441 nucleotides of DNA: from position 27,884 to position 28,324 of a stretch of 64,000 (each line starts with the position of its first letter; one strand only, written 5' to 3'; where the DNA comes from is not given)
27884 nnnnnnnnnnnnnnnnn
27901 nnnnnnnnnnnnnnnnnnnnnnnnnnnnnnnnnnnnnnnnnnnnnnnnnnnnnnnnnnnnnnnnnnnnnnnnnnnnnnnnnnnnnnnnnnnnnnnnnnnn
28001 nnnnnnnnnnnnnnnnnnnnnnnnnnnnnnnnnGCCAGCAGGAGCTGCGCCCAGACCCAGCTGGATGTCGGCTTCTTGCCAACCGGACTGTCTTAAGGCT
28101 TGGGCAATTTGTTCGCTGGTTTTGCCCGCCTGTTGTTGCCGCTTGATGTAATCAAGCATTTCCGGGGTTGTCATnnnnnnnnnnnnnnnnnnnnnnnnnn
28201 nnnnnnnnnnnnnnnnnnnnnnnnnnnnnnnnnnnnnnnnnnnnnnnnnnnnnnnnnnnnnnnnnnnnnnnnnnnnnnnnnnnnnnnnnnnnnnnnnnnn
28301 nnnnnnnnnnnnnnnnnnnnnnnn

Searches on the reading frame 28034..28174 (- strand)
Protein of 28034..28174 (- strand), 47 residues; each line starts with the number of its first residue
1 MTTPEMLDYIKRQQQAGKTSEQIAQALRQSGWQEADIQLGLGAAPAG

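Call 3: search_protein_families(library=pfam, proteins=[window:28034-28174:-], max_evalue=10)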
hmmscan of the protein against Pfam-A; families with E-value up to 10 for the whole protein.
seq(47 aa): 2 families
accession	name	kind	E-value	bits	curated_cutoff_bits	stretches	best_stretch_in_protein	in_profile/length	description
PF22448.1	RepB_primase_C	-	0.033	14.5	26.1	1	22-40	9-27/54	RepB DNA-primase C-terminal helical domain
PF22504.1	DUF6993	-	0.13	12.7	25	1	15-41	8-34/83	Domain of unknown function (DUF6993)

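Call 9: find_homologous_proteins(query=window:28034-28174:-, max_evalue=10)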
Query seq(47 aa): no candidate shares three 5-residue words with the query. No homologue found.

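Call 15: search_solved_structures(query=A2, max_evalue=10, show_alignments=5)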
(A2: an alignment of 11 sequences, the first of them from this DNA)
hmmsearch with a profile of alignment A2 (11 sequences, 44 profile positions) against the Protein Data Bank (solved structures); distinct sequences matched with E-value up to 10: 43.
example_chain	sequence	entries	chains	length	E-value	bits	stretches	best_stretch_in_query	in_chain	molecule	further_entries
5cwb_A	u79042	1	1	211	8.7e-06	28.9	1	20-39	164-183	Designed helical repeat protein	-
8cws_A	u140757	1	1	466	1.3e-05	28.4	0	22-39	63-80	F4132-2 Chain A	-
8cwy_A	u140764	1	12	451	1.9e-05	27.8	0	22-39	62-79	T32-15-1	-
6vfi_A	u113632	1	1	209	0.00016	24.9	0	22-37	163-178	O43_dn18A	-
7mwr_B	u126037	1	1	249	0.00029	24.1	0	22-39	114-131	LHD101B4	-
8vl4_A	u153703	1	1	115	0.01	19.1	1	19-42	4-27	De novo design protein 312 parent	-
8vl3_A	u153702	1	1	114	0.013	18.8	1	17-40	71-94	De novo designed protein F3 parent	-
8skx_A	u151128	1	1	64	0.04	17.2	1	20-40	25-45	Miniprotein HHH_rd4_0518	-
5eza_A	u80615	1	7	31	0.06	16.6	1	18-41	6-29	CC-Hept-C-H-I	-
7nfo_A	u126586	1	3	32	0.063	16.6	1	21-42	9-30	CC-Type2-(LaId)4-I17C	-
7nfm_A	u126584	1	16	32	0.11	15.8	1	21-42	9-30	CC-Type2-(LaId)4-L21K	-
5cwo_A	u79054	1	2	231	0.15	15.4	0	3-25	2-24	Designed helical repeat protein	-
1dqr_A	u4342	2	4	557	0.17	15.2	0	16-31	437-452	PHOSPHOGLUCOSE ISOMERASE | Glucose-6-phosphate isomerase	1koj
1n8t_A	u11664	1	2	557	0.17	15.2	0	16-31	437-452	Glucose-6-phosphate isomerase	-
1g98_A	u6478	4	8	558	0.17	15.2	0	16-31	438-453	PHOSPHOGLUCOSE ISOMERASE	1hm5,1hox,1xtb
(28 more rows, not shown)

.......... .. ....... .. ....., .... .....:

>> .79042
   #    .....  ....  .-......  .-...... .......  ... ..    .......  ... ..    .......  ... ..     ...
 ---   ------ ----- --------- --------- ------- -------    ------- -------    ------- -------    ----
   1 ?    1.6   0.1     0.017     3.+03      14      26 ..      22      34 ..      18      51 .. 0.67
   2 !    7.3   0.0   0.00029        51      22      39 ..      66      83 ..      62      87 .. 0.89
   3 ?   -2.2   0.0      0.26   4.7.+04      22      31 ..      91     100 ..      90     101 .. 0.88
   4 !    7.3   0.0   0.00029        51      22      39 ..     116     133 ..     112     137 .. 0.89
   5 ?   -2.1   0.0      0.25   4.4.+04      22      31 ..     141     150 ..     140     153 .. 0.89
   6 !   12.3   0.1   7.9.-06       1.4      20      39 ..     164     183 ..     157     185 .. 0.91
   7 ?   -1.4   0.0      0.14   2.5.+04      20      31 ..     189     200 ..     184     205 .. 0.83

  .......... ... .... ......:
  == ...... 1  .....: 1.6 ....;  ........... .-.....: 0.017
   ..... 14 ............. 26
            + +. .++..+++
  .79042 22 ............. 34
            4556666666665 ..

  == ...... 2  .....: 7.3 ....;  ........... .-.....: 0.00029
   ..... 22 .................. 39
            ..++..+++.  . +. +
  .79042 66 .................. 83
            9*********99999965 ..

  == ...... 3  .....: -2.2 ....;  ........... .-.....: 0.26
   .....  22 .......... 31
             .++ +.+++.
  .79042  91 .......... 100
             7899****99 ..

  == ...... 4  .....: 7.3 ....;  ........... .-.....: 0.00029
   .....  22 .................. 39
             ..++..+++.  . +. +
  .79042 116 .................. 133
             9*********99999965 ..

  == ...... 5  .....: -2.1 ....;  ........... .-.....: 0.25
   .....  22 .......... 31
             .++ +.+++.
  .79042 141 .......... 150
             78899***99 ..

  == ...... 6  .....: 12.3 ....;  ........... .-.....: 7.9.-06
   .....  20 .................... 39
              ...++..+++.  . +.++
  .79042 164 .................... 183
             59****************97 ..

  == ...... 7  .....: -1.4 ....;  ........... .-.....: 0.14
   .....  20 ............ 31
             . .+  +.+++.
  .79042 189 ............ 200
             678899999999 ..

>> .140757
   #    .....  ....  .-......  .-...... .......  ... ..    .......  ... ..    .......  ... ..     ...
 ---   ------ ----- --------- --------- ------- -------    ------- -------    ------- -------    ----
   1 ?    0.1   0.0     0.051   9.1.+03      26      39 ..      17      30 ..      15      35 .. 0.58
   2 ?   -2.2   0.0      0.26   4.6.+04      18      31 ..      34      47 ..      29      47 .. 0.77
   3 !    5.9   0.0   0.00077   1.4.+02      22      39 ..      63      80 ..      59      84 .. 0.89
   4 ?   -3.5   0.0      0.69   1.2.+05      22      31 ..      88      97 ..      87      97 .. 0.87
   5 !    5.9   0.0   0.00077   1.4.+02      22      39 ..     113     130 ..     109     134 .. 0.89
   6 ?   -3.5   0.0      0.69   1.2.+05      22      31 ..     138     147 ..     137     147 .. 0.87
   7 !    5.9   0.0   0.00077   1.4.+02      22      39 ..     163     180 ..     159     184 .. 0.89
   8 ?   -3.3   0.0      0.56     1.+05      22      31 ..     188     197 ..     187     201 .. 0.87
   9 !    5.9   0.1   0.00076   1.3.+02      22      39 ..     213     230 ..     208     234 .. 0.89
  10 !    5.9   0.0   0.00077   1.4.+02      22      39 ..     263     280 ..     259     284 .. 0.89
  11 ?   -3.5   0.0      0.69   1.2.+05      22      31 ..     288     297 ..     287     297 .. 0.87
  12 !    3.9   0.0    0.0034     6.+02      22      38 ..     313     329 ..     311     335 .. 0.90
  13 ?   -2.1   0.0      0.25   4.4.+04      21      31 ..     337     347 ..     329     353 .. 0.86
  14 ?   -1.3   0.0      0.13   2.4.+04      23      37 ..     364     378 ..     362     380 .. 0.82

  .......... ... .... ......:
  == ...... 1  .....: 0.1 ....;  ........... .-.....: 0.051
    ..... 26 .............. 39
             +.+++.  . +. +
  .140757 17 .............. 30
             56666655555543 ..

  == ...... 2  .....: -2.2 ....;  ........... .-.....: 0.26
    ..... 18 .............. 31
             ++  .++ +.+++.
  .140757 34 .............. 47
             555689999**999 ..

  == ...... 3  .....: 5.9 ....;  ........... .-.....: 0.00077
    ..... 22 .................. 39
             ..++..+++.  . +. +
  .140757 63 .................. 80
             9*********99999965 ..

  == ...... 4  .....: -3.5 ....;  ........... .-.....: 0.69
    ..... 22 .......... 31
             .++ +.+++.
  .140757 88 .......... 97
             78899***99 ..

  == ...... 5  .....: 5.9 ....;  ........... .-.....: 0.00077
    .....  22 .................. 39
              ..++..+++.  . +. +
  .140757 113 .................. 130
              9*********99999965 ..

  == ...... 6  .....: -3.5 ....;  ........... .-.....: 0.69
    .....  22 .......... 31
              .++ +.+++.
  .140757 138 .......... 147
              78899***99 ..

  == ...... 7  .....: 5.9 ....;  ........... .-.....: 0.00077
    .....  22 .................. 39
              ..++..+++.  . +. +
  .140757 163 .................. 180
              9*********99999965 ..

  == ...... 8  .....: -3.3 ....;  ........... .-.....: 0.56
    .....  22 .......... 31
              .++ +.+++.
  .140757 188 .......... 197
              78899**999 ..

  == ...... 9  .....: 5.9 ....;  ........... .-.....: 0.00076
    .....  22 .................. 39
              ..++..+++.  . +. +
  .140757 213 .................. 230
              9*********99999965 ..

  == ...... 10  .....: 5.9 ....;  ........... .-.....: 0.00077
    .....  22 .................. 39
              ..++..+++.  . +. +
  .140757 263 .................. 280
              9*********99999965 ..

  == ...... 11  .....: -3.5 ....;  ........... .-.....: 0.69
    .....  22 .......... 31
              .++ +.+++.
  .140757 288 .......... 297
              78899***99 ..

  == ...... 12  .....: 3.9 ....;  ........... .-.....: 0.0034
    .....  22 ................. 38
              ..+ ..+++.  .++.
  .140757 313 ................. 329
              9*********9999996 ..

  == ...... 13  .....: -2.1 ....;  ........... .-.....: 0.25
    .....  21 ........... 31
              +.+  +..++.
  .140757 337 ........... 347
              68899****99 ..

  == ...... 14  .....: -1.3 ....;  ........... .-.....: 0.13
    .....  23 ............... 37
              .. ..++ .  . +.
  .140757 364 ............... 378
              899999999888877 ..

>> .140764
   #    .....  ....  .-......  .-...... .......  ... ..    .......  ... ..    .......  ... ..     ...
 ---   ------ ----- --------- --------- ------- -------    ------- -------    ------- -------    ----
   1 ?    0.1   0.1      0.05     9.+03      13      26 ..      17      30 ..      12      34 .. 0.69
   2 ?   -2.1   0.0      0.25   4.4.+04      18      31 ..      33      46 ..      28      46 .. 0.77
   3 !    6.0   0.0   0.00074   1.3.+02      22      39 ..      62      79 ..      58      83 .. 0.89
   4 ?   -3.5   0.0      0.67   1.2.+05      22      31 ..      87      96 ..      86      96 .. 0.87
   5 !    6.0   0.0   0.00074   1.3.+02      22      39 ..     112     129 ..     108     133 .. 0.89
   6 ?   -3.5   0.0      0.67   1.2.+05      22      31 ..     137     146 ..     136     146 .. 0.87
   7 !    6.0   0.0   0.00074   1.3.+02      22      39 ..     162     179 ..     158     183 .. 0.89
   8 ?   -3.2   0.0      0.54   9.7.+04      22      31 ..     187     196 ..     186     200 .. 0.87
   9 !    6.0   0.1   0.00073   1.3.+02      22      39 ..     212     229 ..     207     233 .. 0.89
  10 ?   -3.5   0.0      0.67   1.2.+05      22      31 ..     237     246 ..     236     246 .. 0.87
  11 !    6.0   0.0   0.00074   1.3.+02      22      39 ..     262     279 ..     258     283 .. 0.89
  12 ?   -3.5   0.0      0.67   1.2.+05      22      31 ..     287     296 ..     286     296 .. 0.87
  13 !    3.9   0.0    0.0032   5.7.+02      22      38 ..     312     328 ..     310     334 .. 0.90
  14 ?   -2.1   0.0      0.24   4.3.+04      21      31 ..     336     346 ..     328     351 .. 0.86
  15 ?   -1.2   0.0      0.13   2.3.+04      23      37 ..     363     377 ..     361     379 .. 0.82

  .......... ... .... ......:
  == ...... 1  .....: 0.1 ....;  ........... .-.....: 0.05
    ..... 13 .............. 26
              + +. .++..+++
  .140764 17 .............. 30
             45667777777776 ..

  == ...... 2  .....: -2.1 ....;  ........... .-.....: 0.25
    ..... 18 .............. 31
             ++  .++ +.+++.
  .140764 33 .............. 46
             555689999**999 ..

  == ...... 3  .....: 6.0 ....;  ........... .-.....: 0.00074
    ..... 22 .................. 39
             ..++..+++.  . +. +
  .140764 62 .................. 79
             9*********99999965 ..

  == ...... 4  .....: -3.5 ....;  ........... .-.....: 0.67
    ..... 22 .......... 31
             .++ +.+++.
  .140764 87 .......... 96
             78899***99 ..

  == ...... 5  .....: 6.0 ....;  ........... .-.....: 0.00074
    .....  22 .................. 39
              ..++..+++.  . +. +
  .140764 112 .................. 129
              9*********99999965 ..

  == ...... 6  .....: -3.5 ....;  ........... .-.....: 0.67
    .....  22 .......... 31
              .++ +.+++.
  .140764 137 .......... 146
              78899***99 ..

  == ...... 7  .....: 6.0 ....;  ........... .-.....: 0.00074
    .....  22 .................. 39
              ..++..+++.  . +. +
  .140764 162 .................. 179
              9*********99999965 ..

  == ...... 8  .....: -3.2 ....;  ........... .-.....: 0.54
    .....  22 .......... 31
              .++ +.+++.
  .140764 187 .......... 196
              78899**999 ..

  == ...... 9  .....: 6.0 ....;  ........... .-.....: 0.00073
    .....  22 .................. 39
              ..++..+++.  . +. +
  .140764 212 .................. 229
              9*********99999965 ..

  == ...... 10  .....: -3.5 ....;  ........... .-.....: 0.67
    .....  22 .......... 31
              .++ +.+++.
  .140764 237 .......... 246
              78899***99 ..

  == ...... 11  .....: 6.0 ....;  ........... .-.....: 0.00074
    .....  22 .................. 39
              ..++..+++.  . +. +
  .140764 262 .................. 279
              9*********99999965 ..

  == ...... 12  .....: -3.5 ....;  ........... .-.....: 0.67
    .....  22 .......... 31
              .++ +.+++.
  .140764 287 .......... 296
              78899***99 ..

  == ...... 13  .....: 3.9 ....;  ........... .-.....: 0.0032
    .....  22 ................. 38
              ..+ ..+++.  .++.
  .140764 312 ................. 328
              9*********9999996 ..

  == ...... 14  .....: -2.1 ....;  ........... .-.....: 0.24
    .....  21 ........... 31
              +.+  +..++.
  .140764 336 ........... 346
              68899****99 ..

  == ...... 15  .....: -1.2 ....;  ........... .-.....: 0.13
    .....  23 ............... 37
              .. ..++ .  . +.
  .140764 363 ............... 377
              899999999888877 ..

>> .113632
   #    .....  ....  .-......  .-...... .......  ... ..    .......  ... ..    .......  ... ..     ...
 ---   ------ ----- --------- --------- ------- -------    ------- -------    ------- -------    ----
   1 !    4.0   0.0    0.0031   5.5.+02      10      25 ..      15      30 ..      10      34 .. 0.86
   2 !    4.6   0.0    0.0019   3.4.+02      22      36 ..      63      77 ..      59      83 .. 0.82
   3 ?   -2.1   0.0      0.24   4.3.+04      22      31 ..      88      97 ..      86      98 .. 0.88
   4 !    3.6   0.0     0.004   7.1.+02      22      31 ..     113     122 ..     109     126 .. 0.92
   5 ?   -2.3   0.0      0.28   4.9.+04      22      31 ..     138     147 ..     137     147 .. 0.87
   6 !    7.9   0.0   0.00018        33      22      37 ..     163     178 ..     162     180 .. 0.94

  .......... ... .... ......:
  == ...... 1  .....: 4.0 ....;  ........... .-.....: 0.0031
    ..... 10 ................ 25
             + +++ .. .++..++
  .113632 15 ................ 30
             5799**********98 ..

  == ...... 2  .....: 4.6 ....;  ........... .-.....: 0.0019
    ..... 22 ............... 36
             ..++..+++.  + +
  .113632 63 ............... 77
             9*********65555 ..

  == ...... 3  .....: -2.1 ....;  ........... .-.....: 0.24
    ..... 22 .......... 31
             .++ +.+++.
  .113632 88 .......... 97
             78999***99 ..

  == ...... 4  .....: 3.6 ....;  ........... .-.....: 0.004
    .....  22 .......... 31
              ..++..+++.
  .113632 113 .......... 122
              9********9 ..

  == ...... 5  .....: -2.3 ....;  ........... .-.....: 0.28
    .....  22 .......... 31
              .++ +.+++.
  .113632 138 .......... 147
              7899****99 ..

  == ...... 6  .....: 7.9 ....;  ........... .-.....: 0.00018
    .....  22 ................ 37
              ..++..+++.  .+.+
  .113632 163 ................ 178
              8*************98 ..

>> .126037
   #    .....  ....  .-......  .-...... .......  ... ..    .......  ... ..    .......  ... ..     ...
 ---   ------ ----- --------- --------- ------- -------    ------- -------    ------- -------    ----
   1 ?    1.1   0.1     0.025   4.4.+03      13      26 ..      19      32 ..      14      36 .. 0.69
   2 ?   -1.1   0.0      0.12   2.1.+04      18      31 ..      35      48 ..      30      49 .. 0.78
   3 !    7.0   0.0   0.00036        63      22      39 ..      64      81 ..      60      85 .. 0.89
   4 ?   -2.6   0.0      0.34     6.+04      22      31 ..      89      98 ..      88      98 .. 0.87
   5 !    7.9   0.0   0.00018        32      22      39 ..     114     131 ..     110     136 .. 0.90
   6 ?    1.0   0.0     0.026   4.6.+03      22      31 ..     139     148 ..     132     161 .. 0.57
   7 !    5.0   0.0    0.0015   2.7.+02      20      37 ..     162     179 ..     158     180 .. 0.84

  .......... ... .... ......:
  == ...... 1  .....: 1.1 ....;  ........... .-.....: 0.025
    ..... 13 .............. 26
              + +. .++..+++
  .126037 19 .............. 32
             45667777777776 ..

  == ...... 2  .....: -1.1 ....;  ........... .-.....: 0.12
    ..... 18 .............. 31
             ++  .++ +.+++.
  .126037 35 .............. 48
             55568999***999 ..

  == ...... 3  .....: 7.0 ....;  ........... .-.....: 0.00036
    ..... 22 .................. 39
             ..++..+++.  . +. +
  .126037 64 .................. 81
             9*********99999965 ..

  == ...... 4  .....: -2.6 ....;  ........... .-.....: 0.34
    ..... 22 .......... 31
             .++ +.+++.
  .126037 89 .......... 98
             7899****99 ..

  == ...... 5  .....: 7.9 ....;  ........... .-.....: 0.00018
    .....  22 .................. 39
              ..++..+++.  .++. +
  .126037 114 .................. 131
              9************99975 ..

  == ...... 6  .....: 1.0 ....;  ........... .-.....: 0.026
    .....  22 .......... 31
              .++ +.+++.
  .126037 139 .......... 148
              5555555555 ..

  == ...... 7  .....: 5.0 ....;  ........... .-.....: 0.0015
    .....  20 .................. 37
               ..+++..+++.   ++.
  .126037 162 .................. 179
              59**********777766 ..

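Call 16: find_homologous_proteins(query=A2, max_evalue=10)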
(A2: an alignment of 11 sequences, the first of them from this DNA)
Query A2 (11 sequences) (44 aa, profile of the alignment): 1 proteins with E <= 10 among 22 candidates.
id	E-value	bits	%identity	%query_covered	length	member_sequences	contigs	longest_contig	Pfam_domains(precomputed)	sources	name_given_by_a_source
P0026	3.4e-9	54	39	93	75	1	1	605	-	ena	-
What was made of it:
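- Tried and rejected: Word-indexed homologue searches with the 47-aa domain (call 9) and with the 11-sequence domain profile (call 16) found nothing or one protein.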

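Call 56: predict_structure(alignment_id=A2)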
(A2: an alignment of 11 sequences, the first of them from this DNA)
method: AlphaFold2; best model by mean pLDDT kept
length: 44 residues; sequences in the alignment: 11
mean_pLDDT: 85.6   pTM: 0.59
mean pLDDT of the five models: 85.6, 85.6, 85.5, 85.4, 83.6
residues with pLDDT >= 90: 7; 70-90: 34; 50-70: 3; < 50: 0
segments of 3 or more residues with pLDDT < 50: none
pLDDT, mean of each block of 10 residues (from residue 1): 81 89 90 86 76
secondary structure, 60 per line:
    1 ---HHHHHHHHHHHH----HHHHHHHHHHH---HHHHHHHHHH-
elements in order: H4-15 H20-30 H34-43
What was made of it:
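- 28043..28174 (-): N-terminal copy of the same domain (membrane protein residues 1-44). AF2 model pLDDT 86 with the same three helices (call 56).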
